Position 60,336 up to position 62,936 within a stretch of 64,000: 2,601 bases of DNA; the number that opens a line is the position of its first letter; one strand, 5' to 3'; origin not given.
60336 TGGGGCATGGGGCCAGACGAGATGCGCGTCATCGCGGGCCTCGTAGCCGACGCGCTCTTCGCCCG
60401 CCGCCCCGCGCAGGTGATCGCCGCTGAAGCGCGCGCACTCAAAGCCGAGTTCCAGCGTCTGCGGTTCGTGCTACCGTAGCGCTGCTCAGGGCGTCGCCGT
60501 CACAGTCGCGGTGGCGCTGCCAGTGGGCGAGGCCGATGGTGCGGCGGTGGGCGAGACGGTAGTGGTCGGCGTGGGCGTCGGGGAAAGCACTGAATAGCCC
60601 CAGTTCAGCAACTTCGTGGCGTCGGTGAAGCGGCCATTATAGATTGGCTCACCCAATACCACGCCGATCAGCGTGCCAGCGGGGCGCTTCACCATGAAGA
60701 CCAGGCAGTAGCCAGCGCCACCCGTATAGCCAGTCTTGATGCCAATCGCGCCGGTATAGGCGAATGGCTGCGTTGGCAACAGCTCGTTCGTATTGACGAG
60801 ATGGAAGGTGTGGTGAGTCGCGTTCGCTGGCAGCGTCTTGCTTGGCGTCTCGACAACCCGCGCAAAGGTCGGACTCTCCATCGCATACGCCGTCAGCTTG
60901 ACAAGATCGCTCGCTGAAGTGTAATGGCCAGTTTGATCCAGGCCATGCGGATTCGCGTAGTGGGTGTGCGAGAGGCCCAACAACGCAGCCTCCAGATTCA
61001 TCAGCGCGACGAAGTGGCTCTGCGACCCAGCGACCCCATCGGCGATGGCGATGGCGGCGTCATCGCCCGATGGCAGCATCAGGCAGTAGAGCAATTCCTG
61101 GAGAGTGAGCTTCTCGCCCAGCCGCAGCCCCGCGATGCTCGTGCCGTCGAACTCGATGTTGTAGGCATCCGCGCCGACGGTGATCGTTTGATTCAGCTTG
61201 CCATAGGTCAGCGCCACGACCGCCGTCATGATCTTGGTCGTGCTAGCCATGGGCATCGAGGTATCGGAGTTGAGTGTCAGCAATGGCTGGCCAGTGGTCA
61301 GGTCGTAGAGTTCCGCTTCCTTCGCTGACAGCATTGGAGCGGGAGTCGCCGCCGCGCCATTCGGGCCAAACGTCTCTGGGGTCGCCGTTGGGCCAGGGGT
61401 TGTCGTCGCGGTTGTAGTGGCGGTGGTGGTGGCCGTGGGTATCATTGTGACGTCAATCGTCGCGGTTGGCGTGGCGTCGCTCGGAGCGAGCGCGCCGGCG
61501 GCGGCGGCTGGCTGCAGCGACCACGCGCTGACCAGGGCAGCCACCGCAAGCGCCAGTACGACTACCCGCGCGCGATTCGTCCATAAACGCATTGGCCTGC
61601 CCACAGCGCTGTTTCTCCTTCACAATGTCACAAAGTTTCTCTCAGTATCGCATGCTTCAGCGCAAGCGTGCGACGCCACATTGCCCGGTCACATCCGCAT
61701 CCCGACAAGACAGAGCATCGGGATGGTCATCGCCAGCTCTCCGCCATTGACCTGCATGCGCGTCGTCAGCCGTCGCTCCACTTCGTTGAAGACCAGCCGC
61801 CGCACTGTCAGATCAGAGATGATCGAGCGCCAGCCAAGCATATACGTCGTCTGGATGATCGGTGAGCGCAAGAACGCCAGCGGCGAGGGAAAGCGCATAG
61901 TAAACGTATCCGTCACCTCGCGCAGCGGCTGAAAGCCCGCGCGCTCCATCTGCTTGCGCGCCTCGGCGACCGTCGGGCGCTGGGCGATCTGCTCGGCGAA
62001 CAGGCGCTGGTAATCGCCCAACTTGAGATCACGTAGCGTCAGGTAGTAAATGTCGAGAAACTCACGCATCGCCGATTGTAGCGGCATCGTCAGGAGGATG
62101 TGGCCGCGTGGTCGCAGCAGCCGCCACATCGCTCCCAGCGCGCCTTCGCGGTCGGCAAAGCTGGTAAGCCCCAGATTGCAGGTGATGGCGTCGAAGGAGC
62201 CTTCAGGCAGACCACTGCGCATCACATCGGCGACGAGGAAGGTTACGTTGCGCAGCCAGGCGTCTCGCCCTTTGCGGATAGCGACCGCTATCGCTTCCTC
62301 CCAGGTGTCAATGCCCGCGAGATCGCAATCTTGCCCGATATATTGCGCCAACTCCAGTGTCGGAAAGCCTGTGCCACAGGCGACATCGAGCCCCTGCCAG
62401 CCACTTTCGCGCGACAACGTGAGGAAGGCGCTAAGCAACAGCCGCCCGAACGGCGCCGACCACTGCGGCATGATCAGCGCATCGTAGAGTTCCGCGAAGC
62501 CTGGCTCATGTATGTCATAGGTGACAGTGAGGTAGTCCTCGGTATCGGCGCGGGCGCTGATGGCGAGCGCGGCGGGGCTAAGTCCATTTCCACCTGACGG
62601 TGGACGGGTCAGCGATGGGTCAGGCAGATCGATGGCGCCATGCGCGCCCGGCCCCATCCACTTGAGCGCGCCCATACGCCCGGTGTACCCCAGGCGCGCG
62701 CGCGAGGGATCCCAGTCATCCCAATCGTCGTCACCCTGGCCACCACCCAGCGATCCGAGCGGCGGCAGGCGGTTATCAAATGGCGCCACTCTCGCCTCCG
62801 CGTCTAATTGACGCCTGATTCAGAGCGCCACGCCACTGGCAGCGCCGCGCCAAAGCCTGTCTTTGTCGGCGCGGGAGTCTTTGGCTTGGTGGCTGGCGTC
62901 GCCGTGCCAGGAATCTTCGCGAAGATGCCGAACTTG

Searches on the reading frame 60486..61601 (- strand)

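Call 83: search_protein_families(library=pfam, proteins=[window:60486-61601:-], max_evalue=0.00001)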
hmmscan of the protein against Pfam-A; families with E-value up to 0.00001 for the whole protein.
window:60486-61601:- (371 aa): 2 families
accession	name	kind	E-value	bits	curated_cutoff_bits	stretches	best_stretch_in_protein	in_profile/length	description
PF00768.25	Peptidase_S11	-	4.2e-50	170.9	27.6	1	86-318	5-237/239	D-alanyl-D-alanine carboxypeptidase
PF13354.11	Beta-lactamase2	-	1.6e-06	28.1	22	1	99-236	5-142/214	Beta-lactamase enzyme family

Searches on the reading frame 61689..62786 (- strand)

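Call 83: search_protein_families(library=pfam, proteins=[window:61689-62786:-], max_evalue=0.00001)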
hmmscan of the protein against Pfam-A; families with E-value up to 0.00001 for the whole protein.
window:61689-62786:- (365 aa): 6 families
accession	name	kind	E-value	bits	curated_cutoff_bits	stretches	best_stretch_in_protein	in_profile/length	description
PF08241.18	Methyltransf_11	-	5.7e-19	69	21.2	1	133-231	1-94/95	Methyltransferase domain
PF13847.12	Methyltransf_31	-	6.7e-18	65.2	27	1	129-236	4-113/145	Methyltransferase domain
PF13649.12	Methyltransf_25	-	1.5e-17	64.5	27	1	133-228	2-97/97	Methyltransferase domain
PF01209.24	Ubie_methyltran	-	2e-15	57.2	20.1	1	128-234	47-153/233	ubiE/COQ5 methyltransferase family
PF13489.12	Methyltransf_23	-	2.1e-13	50.8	27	1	124-288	16-162/164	Methyltransferase domain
PF08242.18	Methyltransf_12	-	4e-11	43.9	30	1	133-230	1-98/98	Methyltransferase domain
